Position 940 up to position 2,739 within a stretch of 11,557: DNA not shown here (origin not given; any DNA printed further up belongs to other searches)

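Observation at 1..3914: Translationally coupled envelope-modification module: ArnT/PMT-like GT-C glycosyltransferase, Thr-nucleophile sulfatase-superfamily lipoprotein and Omp85-like barrel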

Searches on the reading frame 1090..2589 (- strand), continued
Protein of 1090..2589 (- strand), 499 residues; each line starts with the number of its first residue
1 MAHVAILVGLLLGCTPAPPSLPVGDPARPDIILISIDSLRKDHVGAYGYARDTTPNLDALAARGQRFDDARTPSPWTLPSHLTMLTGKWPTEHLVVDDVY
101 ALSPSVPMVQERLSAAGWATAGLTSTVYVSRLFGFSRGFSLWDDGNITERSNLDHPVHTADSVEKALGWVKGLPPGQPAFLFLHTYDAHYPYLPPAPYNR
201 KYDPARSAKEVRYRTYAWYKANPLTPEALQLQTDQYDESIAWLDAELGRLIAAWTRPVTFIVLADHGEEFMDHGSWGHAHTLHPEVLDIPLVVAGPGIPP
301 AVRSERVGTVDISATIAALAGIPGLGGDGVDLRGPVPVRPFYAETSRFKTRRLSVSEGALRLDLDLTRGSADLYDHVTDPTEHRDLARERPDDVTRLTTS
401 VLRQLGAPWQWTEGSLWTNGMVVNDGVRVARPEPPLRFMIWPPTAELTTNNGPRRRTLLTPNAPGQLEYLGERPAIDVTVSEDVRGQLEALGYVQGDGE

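Call 76: find_homologous_proteins(query=window:1090-2589:-, max_evalue=1e-30)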
Query window:1090-2589:- (499 aa): 1664 proteins with E <= 1e-30 among 8000 candidates; the best 120 are listed.
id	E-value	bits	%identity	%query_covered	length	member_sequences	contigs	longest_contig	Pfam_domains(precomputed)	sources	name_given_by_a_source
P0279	0.0e+0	1143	100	99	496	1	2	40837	PF01663.28,PF00884.29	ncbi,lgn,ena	-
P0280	2.0e-253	860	75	97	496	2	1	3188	PF01663.28,PF00884.29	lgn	-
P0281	4.0e-245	833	71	100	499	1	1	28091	PF01663.28,PF00884.29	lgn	-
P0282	4.1e-197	674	61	99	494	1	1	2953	PF01663.28,PF00884.29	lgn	-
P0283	5.8e-180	618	57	99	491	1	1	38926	PF01663.28,PF00884.29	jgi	-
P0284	4.7e-159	549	52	98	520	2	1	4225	PF01663.28,PF00884.29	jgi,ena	-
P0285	1.4e-157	544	52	99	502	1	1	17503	PF01663.28,PF00884.29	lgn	-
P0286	2.9e-154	533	51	99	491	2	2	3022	PF01663.28,PF00884.29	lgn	-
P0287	6.9e-153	528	53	96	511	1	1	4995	PF01663.28,PF00884.29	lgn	-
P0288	1.4e-152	527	53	99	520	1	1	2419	PF01663.28,PF00884.29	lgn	-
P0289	2.5e-152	526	51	99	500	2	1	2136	PF01663.28,PF00884.29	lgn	-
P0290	2.1e-151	523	51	100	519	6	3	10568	PF01663.28,PF00884.29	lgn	-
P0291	4.1e-151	522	53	96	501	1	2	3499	PF01663.28,PF00884.29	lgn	-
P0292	1.2e-150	521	52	98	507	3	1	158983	PF01663.28,PF00884.29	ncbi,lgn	-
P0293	1.9e-150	520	52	99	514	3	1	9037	PF01663.28,PF00884.29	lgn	-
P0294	5.6e-150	519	51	96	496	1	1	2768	PF01663.28,PF00884.29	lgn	-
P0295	9.5e-150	518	53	97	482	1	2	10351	PF01676.24,PF01663.28,PF00884.29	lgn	-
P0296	1.5e-149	517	52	98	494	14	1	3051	PF01676.24,PF01663.28,PF00884.29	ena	-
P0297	1.9e-149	517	52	95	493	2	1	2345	PF01663.28,PF00884.29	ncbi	ncbi:MAG: sulfatase [Myxococcota bacterium]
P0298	2.1e-149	517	50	100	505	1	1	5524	PF01663.28,PF00884.29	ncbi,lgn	-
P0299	6.4e-149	515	52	99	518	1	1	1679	PF01663.28,PF00884.29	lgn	-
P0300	2.5e-148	513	53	93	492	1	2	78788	PF01663.28,PF00884.29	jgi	jgi:arylsulfatase A-like enzyme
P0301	4.4e-148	512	49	98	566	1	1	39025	PF01663.28,PF00884.29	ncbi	-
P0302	4.9e-148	512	53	98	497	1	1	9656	PF01663.28,PF00884.29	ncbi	-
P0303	6.6e-148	512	52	95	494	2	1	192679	PF01663.28,PF00884.29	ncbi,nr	ncbi:MAG: sulfatase [Pseudomonadota bacterium]|nr:sulfatase [Pseudomonadota bacterium]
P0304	1.1e-146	508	52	99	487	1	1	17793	PF01663.28,PF00884.29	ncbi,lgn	ncbi:MAG: sulfatase [Myxococcota bacterium]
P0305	6.9e-145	502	50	99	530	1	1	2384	PF01663.28,PF00884.29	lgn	-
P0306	9.5e-145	501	50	99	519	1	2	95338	PF01663.28,PF00884.29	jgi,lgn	jgi:arylsulfatase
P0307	1.1e-144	501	52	95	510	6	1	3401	PF01663.28,PF00884.29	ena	-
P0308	6.6e-144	499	48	94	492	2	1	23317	PF01663.28,PF00884.29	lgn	-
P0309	7.5e-144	498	52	95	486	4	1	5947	PF01663.28,PF00884.29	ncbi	-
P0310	2.3e-143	497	50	98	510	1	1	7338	PF01663.28,PF00884.29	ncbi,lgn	-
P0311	8.8e-143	495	50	98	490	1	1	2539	PF01663.28,PF00884.29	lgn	-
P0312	1.9e-142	494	48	98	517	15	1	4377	PF01663.28,PF00884.29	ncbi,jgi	jgi:arylsulfatase A-like enzyme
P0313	4.8e-141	489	49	99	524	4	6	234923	PF01663.28,PF00884.29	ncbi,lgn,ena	-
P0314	5.4e-141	489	49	98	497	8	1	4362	PF01663.28,PF00884.29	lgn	-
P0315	1.3e-139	484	49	98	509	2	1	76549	PF01663.28,PF16347.11,PF00884.29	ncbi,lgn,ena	-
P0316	3.9e-139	483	50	99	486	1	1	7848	PF01663.28,PF00884.29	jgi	jgi:arylsulfatase A-like enzyme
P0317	1.7e-138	481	49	99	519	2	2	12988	PF01663.28,PF00884.29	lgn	-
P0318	4.5e-138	479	51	99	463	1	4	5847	PF01663.28,PF00884.29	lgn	-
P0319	1.4e-137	478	48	98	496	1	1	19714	PF01663.28,PF00884.29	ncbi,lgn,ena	-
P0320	2.3e-136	474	47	98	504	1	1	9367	PF01663.28,PF00884.29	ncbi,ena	-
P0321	5.2e-136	473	47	96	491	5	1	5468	PF01663.28,PF00884.29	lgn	-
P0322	2.3e-135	470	47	98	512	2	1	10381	PF01663.28,PF00884.29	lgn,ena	-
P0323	3.4e-135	470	54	83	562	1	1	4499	PF01663.28,PF00884.29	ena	-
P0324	4.4e-135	469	48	98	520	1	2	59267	PF01663.28,PF00884.29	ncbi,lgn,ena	-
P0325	7.9e-134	465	49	98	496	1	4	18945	PF01663.28,PF00884.29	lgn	-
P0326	6.0e-133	462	48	99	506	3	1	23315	PF01663.28,PF00884.29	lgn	-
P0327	1.1e-131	458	46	99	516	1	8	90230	PF01663.28,PF00884.29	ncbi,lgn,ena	-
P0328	5.1e-131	456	48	97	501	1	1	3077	PF01663.28,PF00884.29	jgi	jgi:arylsulfatase A-like enzyme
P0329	5.3e-131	456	48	99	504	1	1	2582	PF01663.28,PF00884.29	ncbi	-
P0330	7.7e-130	452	46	99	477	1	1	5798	PF01663.28,PF00884.29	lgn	-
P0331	2.0e-129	451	47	98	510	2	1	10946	PF01663.28,PF00884.29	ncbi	-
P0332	6.2e-128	446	46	97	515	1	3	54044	PF01663.28,PF00884.29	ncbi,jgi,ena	-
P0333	2.0e-127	444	46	99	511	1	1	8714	PF01663.28,PF00884.29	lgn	-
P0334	1.1e-126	442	49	95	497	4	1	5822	PF01663.28,PF00884.29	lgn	-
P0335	1.9e-126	441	47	98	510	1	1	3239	PF01663.28,PF00884.29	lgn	-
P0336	1.2e-125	438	46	99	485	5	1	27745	PF01663.28,PF00884.29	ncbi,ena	-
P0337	2.0e-125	438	47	98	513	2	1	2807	PF01663.28,PF00884.29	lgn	-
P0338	4.7e-125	436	48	99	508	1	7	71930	PF01663.28,PF00884.29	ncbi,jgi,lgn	jgi:arylsulfatase A-like enzyme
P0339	9.4e-124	432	45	98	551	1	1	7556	PF01663.28,PF00884.29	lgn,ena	-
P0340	1.2e-123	432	48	95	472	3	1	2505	PF01663.28,PF00884.29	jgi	jgi:arylsulfatase A-like enzyme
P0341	4.5e-123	430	47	97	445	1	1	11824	PF01663.28,PF00884.29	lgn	-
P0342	6.4e-123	429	45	100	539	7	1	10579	PF01663.28,PF00884.29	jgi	jgi:arylsulfatase A-like enzyme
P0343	7.8e-123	429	45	99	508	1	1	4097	PF01663.28,PF00884.29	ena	-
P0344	8.9e-123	429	45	99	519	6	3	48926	PF01663.28,PF00884.29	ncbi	-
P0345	1.0e-122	429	46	98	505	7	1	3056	PF01676.24,PF01663.28,PF00884.29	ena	-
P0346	1.2e-122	428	46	98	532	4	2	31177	PF01663.28,PF00884.29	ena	-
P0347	2.0e-122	428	46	98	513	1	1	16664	PF01663.28,PF00884.29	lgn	-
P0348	9.4e-122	426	49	99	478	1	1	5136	PF01663.28,PF00884.29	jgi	jgi:arylsulfatase A-like enzyme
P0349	1.4e-121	425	47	96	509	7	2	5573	PF01663.28,PF00884.29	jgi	-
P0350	1.5e-121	425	46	98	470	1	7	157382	PF01663.28,PF00884.29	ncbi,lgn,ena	-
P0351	2.0e-121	424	46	99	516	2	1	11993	PF01663.28,PF00884.29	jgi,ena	-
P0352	6.0e-121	423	45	98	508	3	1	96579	PF01663.28,PF00884.29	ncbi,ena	-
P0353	7.1e-121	423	45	96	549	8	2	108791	PF01663.28,PF00884.29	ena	-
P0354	1.0e-120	422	45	98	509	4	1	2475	PF01663.28,PF00884.29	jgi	jgi:arylsulfatase A-like enzyme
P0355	1.1e-120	422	46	96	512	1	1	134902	PF01663.28,PF00884.29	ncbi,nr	ncbi:MAG: sulfatase [Alphaproteobacteria bacterium]|nr:sulfatase [Alphaproteobacteria bacterium]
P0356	1.3e-120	422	46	97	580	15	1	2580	PF01663.28,PF00884.29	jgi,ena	jgi:arylsulfatase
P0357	1.3e-120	422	46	99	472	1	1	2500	PF01663.28,PF00884.29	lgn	-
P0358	1.5e-120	422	46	97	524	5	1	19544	PF01663.28,PF00884.29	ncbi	-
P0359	1.6e-120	421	45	98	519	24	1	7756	PF01663.28,PF00884.29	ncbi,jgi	jgi:arylsulfatase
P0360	2.3e-120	421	47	98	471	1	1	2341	PF01663.28,PF00884.29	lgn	-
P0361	3.5e-120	420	45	99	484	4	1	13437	PF01663.28,PF00884.29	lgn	-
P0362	3.9e-120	420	45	99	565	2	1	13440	PF01663.28,PF00884.29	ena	-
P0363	6.7e-120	419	47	93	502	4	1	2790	PF01676.24,PF01663.28,PF00884.29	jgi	-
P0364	7.5e-120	419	48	99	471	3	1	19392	PF01663.28,PF00884.29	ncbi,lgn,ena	-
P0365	1.1e-119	419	46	99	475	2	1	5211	PF01663.28,PF00884.29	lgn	-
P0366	1.1e-119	419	46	98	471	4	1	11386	PF01663.28,PF00884.29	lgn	-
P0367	1.3e-119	418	46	98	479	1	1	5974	PF01663.28,PF00884.29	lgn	-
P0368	1.9e-119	418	46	98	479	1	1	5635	PF01663.28,PF00884.29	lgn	-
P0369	2.4e-119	418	45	99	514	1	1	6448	PF01663.28,PF00884.29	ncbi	-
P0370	4.8e-119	417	45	98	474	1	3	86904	PF01663.28,PF00884.29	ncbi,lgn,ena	-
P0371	2.0e-118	415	45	98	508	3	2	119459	PF01676.24,PF01663.28,PF00884.29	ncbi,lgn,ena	-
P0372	2.1e-118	414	46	99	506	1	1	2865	PF01663.28,PF00884.29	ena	-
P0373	3.4e-118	414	46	94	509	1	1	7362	PF01676.24,PF01663.28,PF00884.29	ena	-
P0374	1.3e-117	412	45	97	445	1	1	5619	PF01663.28,PF00884.29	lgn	-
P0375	1.4e-117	412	44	99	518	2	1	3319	PF01663.28,PF00884.29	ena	-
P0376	2.1e-117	411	44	99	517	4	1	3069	PF01663.28,PF00884.29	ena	-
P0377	2.7e-117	411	44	100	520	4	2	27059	PF01663.28,PF00884.29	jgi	jgi:arylsulfatase A-like enzyme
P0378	9.9e-117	409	45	99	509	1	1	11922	PF01676.24,PF01663.28,PF00884.29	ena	-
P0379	1.7e-116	408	43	98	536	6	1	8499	PF01663.28,PF00884.29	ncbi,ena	-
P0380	1.9e-116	408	45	98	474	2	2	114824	PF01663.28,PF00884.29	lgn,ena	-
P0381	3.3e-116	407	44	99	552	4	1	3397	PF01663.28,PF00884.29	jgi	jgi:arylsulfatase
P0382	1.2e-115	405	45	98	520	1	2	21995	PF01663.28,PF00884.29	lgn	-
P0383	2.6e-115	404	43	99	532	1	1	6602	PF01663.28,PF00884.29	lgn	-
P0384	3.5e-115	404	43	99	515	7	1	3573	PF01663.28,PF00884.29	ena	-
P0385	5.0e-115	403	43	99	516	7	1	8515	PF01663.28,PF00884.29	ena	-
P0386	7.8e-115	403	43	96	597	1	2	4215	PF01663.28,PF00884.29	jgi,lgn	jgi:arylsulfatase A-like enzyme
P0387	9.7e-115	402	43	98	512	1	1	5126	PF01663.28,PF00884.29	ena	-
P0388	1.1e-114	402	45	95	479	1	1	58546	PF01663.28,PF00884.29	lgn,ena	-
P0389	1.2e-114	402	43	96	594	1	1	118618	PF01663.28,PF00884.29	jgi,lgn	jgi:arylsulfatase A-like enzyme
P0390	2.3e-114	401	43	99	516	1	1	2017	PF01663.28,PF00884.29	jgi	-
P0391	2.7e-114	401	45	99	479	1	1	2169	PF01663.28,PF00884.29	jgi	jgi:arylsulfatase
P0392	3.2e-114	401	44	98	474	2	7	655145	PF01663.28,PF00884.29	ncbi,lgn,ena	-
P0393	6.9e-114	400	47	85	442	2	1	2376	PF01663.28,PF00884.29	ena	-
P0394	1.2e-113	399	45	96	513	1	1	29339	PF01663.28,PF00884.29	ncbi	-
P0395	1.4e-113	399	44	98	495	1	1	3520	PF01663.28,PF00884.29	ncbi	-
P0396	2.2e-113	398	45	99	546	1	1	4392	PF01663.28,PF00884.29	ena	-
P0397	2.3e-113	398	44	98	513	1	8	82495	PF01663.28,PF00884.29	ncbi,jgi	jgi:arylsulfatase A-like enzyme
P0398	3.8e-113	397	43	99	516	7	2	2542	PF01663.28,PF00884.29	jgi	jgi:arylsulfatase A-like enzyme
